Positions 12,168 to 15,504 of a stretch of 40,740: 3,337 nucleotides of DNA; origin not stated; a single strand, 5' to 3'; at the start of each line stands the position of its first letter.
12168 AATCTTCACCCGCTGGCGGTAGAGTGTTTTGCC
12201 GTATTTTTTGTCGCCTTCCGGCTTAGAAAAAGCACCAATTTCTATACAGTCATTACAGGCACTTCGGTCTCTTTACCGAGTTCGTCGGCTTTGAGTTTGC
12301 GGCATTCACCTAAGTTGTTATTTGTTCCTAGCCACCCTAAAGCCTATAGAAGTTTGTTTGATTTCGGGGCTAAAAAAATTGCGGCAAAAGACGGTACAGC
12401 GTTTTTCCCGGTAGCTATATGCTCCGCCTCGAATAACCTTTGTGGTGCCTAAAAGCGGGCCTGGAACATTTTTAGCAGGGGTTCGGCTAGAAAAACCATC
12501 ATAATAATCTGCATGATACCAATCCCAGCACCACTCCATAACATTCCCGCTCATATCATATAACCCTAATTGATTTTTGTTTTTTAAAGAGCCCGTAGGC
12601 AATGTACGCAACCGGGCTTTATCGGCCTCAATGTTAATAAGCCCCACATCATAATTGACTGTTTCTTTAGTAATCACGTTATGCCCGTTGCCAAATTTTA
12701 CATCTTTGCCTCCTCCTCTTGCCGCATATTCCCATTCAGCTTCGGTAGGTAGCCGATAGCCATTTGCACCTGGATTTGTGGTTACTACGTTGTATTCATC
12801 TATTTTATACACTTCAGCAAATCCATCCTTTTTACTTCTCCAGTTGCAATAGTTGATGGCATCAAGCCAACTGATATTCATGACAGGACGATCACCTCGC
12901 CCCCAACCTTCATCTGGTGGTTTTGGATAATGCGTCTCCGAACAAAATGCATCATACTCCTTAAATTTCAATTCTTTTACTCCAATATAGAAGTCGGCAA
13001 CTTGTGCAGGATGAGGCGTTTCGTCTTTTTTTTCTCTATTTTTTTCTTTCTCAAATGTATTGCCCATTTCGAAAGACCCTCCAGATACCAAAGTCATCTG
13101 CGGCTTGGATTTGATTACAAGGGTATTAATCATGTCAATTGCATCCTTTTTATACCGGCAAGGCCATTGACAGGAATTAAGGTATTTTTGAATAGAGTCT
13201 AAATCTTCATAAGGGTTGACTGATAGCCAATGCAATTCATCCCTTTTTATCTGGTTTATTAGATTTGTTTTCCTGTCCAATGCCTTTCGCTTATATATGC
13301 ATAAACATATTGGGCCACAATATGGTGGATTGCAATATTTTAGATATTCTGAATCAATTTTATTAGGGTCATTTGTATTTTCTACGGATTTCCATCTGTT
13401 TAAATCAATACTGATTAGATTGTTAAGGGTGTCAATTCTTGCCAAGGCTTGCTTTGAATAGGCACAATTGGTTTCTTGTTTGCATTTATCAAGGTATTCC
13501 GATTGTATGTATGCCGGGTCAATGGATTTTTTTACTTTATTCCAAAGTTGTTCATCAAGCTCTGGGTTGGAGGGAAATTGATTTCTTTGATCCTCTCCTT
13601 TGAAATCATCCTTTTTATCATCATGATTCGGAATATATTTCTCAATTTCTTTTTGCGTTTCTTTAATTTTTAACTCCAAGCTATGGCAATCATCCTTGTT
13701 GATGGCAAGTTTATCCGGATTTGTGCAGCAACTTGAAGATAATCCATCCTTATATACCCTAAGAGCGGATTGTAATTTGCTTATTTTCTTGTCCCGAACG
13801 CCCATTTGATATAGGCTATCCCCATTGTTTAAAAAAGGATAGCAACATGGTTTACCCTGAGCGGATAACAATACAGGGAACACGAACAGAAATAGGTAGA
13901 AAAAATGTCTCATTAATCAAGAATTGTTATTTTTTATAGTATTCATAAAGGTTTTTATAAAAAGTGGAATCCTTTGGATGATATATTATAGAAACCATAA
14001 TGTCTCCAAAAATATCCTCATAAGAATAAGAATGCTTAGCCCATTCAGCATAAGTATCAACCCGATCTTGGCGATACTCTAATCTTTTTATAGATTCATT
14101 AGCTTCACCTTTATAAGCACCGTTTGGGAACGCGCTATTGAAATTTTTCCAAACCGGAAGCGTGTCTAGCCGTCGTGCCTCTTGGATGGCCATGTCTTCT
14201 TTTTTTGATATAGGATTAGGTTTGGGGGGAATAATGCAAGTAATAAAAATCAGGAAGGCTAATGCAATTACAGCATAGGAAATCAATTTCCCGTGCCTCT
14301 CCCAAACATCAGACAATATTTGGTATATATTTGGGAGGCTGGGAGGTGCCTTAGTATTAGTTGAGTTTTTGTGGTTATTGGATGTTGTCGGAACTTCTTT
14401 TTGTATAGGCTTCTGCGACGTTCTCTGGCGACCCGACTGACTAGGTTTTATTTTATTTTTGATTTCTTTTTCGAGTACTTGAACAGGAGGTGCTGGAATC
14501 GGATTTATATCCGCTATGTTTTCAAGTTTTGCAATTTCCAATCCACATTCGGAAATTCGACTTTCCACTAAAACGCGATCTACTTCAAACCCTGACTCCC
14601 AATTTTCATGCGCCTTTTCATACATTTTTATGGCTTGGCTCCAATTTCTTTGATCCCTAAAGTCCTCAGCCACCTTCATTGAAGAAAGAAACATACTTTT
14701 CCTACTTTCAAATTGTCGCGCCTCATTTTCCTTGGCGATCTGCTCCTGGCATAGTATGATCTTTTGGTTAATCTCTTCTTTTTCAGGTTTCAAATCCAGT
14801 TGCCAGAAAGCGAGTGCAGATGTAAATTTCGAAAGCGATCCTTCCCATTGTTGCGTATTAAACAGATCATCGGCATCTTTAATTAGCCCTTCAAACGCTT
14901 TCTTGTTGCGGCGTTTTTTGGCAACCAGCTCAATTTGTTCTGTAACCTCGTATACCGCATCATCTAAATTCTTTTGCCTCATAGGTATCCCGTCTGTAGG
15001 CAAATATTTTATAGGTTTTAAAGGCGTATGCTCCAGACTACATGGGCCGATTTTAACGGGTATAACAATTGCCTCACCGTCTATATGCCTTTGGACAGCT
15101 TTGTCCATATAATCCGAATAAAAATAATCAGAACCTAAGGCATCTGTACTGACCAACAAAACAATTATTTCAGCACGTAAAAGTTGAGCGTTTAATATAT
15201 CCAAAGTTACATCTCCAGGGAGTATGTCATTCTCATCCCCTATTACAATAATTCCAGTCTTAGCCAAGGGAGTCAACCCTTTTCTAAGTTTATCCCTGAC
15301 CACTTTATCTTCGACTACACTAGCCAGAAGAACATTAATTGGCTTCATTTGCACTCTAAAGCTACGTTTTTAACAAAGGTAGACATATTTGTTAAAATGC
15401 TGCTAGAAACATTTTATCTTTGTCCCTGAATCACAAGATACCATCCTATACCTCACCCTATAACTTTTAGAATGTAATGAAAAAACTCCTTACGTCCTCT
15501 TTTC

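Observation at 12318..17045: Candidate novel envelope-spanning TIR system: membrane TIR-like protein, secreted FGE-sulfatase-fold protein and secreted coiled-coil protein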

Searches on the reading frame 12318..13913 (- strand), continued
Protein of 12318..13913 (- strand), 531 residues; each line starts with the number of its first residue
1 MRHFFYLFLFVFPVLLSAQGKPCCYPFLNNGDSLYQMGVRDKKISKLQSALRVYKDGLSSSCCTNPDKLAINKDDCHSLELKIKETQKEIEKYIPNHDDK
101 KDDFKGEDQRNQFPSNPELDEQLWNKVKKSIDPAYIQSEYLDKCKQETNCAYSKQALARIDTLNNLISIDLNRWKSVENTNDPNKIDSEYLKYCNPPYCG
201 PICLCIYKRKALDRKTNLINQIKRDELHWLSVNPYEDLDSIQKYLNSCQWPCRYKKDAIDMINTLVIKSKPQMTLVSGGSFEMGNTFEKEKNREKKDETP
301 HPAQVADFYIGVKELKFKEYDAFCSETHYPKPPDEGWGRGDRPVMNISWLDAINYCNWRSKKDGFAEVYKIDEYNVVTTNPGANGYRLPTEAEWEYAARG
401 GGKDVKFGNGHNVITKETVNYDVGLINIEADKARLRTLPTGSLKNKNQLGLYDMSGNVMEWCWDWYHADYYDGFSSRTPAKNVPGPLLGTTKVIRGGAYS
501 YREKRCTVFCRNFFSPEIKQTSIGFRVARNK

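Call 89: search_protein_families(library=pfam, proteins=[L003:2653-3738:-, L003:5939-6457:-], max_evalue=0.001)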
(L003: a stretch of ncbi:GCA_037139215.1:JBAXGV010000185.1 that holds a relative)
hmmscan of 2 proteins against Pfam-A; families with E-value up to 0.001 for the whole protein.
L003:2653-3738:- (361 aa): 4 families
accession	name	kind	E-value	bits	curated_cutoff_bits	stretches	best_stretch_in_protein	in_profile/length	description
PF13385.13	Laminin_G_3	-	3.6e-16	60.1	27.6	1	72-221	5-150/151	Concanavalin A-like lectin/glucanases superfamily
PF22925.3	TS_C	-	2.8e-05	24.2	27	1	107-217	93-200/202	Trans-sialidase, C-terminal domain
PF02210.31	Laminin_G_2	-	4.4e-05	24.4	22.9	1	96-204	3-116/126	Laminin G domain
PF07953.20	Toxin_R_bind_N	-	0.00017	21.8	23.8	1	82-215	52-190/191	Clostridium neurotoxin, N-terminal receptor binding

L003:5939-6457:- (172 aa): 0 families

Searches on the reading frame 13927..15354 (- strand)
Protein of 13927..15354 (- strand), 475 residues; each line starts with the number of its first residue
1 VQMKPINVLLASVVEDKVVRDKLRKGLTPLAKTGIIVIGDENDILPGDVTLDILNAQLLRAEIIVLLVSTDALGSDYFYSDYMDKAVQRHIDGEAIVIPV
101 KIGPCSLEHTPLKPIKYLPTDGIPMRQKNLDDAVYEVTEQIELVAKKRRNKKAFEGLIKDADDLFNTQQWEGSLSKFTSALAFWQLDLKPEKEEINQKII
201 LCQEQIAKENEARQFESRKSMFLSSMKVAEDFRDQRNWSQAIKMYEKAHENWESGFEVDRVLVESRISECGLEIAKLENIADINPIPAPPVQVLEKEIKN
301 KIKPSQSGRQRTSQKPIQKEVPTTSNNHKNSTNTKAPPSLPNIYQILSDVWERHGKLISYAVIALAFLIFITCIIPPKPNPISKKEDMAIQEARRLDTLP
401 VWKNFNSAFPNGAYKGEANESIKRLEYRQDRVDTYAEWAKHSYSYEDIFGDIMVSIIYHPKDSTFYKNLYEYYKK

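Call 4: search_protein_families(library=pfam, proteins=[window:13927-15354:-], max_evalue=1)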
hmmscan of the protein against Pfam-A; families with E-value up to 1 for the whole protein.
window:13927-15354:- (475 aa): 3 families
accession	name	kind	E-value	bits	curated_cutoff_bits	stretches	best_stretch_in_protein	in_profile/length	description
PF13676.11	TIR_2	-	3e-05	24.9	28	1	30-118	20-106/122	TIR domain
PF01582.25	TIR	-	0.002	18.4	21.3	1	21-104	19-98/179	TIR domain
PF13424.12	TPR_12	-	0.013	16.1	30.1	1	227-259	8-40/77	Tetratricopeptide repeat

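Call 5: search_protein_families(library=padloc, proteins=[window:13927-15354:-], max_evalue=1)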
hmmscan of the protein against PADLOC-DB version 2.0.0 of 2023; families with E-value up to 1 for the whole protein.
window:13927-15354:- (475 aa): 2 families
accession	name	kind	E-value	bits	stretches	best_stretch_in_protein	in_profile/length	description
PDLC00420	ThsB1|ThsB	-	6.2e-23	79.4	1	8-152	4-149/319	TIR-like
PDLC02012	SAVED5--SAVED_TIR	-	0.029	11.5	1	30-194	35-198/404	-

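Call 6: search_protein_families(library=ncbifam, proteins=[window:13927-15354:-], max_evalue=1)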
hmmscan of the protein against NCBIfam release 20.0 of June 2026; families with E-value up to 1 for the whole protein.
window:13927-15354:- (475 aa): 2 families
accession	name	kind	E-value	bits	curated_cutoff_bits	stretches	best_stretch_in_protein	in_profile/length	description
NF042941.1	Retron_TIR_antiphage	equivalog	0.0061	15.4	600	1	5-101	339-432/464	TIR domain-containing anti-phage reverse transcriptase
NF005783.0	PRK07597.9-4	equivalog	0.022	15.1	127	1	308-375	23-92/109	preprotein translocase subunit SecE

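Call 7: find_homologous_proteins(query=window:13927-15354:-)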
Query window:13927-15354:- (475 aa): 4 proteins with E <= 0.001 among 8000 candidates.
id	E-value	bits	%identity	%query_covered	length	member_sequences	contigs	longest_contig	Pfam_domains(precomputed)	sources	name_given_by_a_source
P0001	0.0e+0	1069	100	100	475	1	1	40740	PF13676.12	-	-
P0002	2.6e-277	938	88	100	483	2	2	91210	PF13676.12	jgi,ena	-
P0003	5.9e-105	370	44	99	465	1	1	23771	PF13676.12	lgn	-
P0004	7.8e-10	56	31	29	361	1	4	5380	PF14559.13,PF13431.13,PF13414.13,PF13371.13,PF00515.35,PF13424.13,PF13432.13,PF13428.13,PF13676.12,PF13181.13,PF07719.24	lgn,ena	-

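Call 8: find_encoding_contigs(protein=window:13927-15354:-, flank=10000, max_places=10)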
Protein window:13927-15354:- (475 aa): no gene with exactly this product is on record in the collection.

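Call 9: find_encoding_contigs(protein=P0002, flank=10000, max_places=6)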
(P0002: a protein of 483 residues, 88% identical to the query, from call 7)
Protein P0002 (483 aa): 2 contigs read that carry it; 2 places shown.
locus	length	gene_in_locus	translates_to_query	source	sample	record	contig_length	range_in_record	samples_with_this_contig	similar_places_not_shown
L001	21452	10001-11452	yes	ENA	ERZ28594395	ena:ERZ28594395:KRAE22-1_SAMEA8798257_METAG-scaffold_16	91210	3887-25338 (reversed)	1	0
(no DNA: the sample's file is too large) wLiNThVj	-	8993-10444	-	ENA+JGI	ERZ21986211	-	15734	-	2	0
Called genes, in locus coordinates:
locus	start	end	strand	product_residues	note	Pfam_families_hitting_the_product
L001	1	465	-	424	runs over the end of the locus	PF05572:Peptidase_M43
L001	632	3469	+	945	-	PF18962:Por_Secre_tail (weak)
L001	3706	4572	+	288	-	PF02463:SMC_N (faint), PF00005:ABC_tran, PF13304:AAA_21 (weak)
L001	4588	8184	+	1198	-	PF12698:ABC2_membrane_3 (faint), PF01433:Peptidase_M1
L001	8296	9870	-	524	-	-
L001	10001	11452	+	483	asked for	PF13676:TIR_2 (faint)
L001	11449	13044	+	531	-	PF03781:FGE-sulfatase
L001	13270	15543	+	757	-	PF00330:Aconitase, PF00694:Aconitase_C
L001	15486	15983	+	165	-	PF03683:UPF0175, PF24001:DUF7317 (weak)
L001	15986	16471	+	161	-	PF11848:DUF3368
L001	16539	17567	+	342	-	PF25594:GldB_lipo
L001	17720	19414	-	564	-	PF01368:DHH, PF02272:DHHA1, PF17768:RecJ_OB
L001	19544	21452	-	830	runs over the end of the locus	PF18962:Por_Secre_tail (weak)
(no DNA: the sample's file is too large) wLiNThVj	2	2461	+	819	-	?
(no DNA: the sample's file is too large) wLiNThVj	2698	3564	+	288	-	PF02463:SMC_N (faint), PF00005:ABC_tran, PF13304:AAA_21 (weak)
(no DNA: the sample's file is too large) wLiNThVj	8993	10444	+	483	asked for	PF13676:TIR_2 (faint)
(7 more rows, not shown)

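Call 10: find_encoding_contigs(protein=P0003, flank=10000, max_places=6)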
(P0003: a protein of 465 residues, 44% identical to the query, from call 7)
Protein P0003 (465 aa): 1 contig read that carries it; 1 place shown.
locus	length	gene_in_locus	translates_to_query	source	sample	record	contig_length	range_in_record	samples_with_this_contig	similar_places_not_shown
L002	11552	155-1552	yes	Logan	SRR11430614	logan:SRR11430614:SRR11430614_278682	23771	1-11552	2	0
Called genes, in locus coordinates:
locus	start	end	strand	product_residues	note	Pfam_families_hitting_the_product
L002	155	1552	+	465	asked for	PF13676:TIR_2 (weak)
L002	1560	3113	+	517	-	PF03781:FGE-sulfatase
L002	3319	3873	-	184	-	PF03782:AMOP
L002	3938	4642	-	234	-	PF03009:GDPD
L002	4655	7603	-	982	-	-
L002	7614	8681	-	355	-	-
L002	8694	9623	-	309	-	-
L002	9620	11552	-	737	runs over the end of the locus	-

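Call 14: search_solved_structures(query=A1, max_evalue=1, show_alignments=4)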
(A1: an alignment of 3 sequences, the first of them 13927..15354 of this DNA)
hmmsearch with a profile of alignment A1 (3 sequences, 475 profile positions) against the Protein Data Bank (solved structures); distinct sequences matched with E-value up to 1: 4.
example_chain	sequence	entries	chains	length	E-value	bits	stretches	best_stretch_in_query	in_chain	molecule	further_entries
6wt6_A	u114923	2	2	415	7.6e-05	24.9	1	24-116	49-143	Metazoan TIR-STING fusion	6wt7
9n2d_F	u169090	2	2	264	0.047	15.7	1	390-428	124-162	Bam D | DNA uptake lipoprotein-like protein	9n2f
9hiv_D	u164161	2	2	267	0.065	15.2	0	381-418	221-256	Lipoprotein protein, putative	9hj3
6g5s_A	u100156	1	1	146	0.11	14.4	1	389-436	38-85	Cell division coordinator CpoB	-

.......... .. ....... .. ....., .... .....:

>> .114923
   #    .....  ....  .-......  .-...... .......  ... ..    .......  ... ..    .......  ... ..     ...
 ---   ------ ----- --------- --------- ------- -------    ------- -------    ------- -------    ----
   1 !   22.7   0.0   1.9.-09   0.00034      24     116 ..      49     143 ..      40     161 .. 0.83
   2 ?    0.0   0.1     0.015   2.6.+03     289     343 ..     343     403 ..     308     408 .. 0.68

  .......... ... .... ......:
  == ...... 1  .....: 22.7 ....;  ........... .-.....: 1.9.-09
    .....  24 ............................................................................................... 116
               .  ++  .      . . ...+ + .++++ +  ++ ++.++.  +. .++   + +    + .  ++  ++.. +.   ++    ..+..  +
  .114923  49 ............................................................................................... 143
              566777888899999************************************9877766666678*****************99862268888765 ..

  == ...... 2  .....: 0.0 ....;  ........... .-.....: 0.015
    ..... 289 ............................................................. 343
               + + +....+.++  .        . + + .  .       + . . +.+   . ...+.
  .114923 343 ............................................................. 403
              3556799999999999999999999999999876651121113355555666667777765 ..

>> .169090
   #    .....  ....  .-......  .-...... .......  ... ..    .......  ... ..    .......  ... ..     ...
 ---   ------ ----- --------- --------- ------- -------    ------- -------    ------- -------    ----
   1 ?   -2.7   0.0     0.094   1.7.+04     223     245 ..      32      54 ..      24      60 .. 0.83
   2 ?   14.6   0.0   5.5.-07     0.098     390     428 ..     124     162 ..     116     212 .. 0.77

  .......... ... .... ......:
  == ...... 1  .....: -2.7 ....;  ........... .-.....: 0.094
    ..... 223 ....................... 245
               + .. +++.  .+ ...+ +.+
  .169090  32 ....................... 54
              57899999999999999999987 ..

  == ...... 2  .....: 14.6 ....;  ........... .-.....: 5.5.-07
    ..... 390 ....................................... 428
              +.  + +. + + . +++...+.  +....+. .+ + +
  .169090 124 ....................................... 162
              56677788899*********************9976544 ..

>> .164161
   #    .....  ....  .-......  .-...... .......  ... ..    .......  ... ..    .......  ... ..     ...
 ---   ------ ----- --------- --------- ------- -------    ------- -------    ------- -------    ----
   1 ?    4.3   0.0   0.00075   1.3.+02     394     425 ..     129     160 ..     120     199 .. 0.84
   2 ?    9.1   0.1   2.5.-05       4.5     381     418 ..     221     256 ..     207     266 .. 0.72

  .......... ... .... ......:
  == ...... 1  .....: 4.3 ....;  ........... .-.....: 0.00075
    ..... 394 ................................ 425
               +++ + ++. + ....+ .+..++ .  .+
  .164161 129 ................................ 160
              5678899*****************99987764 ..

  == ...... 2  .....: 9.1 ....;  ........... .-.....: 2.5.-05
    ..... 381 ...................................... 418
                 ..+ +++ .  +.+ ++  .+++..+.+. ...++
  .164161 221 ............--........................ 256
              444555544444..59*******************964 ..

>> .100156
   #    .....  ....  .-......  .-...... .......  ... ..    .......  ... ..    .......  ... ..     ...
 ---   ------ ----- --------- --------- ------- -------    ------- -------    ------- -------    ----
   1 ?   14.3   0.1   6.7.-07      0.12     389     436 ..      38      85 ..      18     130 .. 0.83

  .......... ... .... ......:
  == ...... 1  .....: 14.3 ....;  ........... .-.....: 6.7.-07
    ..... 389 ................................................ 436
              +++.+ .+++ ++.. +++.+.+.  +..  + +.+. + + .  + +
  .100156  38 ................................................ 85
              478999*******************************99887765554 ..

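Call 45: predict_structure(alignment_id=A1)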
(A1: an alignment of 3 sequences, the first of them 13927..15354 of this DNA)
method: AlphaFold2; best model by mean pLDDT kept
length: 475 residues; sequences in the alignment: 3
mean_pLDDT: 64.9   pTM: 0.37
mean pLDDT of the five models: 64.9, 62.5, 61.4, 59.3, 57.3
residues with pLDDT >= 90: 51; 70-90: 162; 50-70: 143; < 50: 119
segments of 3 or more residues with pLDDT < 50: 40-49, 73-75, 104-126, 279-345, 355-357, 374-379
pLDDT, mean of each block of 10 residues (from residue 1): 67 58 69 57 42 68 69 52 70 71 43 37 48 74 76 84 90 90 62 83 89 87 92 93 92 83 89 74 35 36 28 25 26 31 47 52 63 47 76 79 86 76 64 66 68 66 66 68
secondary structure, 60 per line:
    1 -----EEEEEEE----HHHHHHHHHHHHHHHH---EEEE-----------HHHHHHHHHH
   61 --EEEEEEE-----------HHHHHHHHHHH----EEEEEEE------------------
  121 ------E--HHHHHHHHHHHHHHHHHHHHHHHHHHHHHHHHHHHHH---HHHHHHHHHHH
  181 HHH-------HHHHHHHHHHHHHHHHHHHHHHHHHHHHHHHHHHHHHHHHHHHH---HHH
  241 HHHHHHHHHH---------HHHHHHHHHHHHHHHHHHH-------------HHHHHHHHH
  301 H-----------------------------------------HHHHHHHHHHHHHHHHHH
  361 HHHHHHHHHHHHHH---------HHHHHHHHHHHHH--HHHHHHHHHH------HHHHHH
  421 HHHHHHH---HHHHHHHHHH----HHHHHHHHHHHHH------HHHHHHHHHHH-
elements in order: E6-12 H17-32 E36-39 H51-60 E63-69 H81-91 E96-102 H130-166 H170-183 H191-234 H238-250 H260-278 H292-301 H343-374 H384-396 H399-408 H415-427 H431-440 H445-457 H464-474

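Call 55: fold_search(model_id=the predicted structure, library=pdb)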
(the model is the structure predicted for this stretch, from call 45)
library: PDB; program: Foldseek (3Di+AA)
matches with E <= 10: 1351; with E <= 0.001: 0
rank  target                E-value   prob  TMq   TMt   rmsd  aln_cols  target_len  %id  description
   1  2ndh_MODEL_1_A        2.8e-03  1.00  0.19  0.47   7.2       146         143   17  NMR solution structure of MAL/TIRAP TIR domain (C116A) (released 2017-05-31)
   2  7vu8                  4.3e-03  1.00  0.18  0.44   9.9       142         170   18  L7-Tir domain with bound ligand (released 2022-06-01)
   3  5uzb_A                7.2e-03  1.00  0.23  0.65   4.5       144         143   18  Cryo-EM structure of the MAL TIR domain filament (released 2017-07-26)
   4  7jlx_A                7.5e-03  1.00  0.18  0.47   3.0       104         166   20  Structure of the activated Roq1 resistosome directly recognizing the pathogen effector XopQ (TIR domains) (released 2020-12-02)
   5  8w8m_1A               8.8e-03  1.00  0.17  0.50   5.2       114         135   17  Cryo-EM structure of helical filament of MyD88 TIR (released 2024-09-04)
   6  7cm7_A                9.2e-03  1.00  0.17  0.13   4.5       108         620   16  NAD+-bound Sarm1 E642A in the self-inhibited state (released 2020-10-21)
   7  4c6t_D                1.1e-02  1.00  0.22  0.52   5.5       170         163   13  Crystal structure of the RPS4 and RRS1 TIR domain heterodimer (released 2014-05-28)
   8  8yym_A                1.2e-02  1.00  0.18  0.53   5.0       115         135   16  Cryo-EM structure of cylindrical fiber of MyD88 TIR (released 2025-03-26)
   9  3j0a_A                1.4e-02  1.00  0.21  0.14   5.6       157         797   18  Homology model of human Toll-like receptor 5 fitted into an electron microscopy single particle reconstruction (released 2011-12-28)
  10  7uxu_A                2.3e-02  1.00  0.21  0.62   5.3       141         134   16  CryoEM structure of the TIR domain from AbTir in complex with 3AD (released 2022-09-07)
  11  8p2m_B                2.3e-02  1.00  0.19  0.15   6.5       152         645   14  C. elegans TIR-1 protein. (released 2023-09-06)
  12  7uxr_A                3.1e-02  1.00  0.20  0.54   5.6       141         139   18  Crystal structure of the BtTir TIR domain (released 2022-09-07)
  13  7rts                  3.4e-02  1.00  0.17  0.42   3.9       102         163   20  Crystal structure of the TIR domain from the grapevine disease resistance protein RUN1 without the AE interface (released 2021-10-13)
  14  7uwg_C                3.6e-02  1.00  0.20  0.58   5.2       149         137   17  The crystal structure of the TIR domain-containing protein from Acinetobacter baumannii (AbTir) (released 2022-09-07)
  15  5ku7_B                4.3e-02  1.00  0.17  0.44   2.9        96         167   20  Crystal structure of the TIR domain from the Muscadinia rotundifolia disease resistance protein RPV1 (released 2017-02-15)
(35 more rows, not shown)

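Call 84: find_related_loci(query=A1, collection=viral_contigs, flank=8000)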
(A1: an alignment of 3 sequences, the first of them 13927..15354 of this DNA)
Query A1 (475 aa) in viral_contigs; peptide patterns used: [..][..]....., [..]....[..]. (x = any residue, [..] = any of these).
155 stretches matched a pattern, but none encodes a relative of the query by tblastn (E <= 1e-3).
